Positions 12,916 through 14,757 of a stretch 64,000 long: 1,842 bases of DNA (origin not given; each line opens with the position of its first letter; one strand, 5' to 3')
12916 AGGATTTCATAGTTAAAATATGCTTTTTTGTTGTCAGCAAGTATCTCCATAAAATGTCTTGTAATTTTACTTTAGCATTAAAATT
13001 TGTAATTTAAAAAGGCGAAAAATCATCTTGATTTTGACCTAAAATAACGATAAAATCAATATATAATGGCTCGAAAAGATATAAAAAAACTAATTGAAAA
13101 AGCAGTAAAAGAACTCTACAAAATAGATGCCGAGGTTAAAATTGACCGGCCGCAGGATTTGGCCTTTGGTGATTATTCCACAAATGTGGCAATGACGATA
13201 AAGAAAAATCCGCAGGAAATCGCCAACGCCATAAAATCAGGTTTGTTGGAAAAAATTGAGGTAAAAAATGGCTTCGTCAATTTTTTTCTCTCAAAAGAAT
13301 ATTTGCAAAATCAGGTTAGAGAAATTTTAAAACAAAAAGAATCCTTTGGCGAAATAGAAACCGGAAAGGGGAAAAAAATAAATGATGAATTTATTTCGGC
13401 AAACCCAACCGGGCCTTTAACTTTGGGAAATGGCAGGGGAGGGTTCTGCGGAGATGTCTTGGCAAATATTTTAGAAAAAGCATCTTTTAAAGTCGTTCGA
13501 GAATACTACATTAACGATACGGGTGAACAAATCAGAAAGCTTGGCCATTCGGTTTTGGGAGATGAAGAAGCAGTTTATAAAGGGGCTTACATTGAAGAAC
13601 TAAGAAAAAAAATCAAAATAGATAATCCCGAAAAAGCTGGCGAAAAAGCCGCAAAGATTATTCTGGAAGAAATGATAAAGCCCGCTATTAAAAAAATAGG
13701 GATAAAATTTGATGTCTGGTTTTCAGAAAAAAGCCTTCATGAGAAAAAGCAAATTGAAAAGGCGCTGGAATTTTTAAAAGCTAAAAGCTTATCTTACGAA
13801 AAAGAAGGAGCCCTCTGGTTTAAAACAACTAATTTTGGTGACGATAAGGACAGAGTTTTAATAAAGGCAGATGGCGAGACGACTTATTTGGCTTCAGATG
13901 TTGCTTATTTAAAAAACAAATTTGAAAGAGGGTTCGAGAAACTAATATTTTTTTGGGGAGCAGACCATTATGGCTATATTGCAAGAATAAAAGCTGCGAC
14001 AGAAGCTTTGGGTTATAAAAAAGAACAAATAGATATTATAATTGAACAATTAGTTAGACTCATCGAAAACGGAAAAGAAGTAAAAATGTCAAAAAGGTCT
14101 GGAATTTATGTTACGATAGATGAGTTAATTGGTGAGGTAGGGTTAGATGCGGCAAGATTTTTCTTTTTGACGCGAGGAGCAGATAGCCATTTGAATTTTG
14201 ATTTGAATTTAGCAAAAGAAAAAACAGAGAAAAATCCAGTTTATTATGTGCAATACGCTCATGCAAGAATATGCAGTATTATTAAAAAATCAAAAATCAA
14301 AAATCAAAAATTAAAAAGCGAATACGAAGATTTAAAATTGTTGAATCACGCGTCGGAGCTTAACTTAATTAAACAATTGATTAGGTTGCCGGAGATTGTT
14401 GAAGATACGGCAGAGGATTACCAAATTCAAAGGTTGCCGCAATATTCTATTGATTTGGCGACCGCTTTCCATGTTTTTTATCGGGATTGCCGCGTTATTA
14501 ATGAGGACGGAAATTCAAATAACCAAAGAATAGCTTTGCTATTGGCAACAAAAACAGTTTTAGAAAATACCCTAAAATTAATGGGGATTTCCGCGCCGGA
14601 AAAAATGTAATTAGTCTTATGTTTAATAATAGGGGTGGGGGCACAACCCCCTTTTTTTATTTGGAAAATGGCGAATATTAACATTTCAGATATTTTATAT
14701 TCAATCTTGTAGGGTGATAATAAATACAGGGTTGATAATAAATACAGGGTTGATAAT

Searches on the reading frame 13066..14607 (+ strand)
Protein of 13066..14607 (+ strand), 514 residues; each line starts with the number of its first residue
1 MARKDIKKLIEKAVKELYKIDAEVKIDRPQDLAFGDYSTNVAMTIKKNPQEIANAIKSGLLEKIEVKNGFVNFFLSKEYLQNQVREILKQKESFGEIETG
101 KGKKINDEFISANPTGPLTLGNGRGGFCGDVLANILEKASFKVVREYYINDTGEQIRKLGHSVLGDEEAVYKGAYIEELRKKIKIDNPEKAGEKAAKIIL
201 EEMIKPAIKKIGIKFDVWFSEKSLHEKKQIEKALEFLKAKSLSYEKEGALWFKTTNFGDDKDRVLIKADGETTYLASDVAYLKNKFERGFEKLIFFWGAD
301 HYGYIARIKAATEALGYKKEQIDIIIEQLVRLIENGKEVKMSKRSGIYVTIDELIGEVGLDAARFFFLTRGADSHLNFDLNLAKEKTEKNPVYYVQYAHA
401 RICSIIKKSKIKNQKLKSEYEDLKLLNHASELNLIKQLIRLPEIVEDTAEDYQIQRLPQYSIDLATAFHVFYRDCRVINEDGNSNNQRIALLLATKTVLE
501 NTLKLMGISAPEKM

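Call 50: search_protein_families(library=pfam, proteins=[window:13066-14607:+], max_evalue=0.001)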
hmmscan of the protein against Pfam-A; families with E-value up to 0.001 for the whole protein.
window:13066-14607:+ (514 aa): 4 families
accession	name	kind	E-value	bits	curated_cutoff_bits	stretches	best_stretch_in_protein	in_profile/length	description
PF05746.21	DALR_1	-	1.5e-36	125.5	22.3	1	395-514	1-117/117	DALR anticodon binding domain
PF00750.26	tRNA-synt_1d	-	3.5e-21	76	23.3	2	184-358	124-298/349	tRNA synthetases class I (R), catalytic domain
PF03485.21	Arg_tRNA_synt_N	-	7e-13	49.4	21.5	1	5-75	2-85/85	Arginyl tRNA synthetase N terminal domain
PF09334.17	tRNA-synt_1g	-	0.00031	20.1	20.1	0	337-381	324-369/391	tRNA synthetases class I (M)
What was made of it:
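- On Cas2: The immediate neighbours are aminoacyl-tRNA synthetase genes (call 50).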
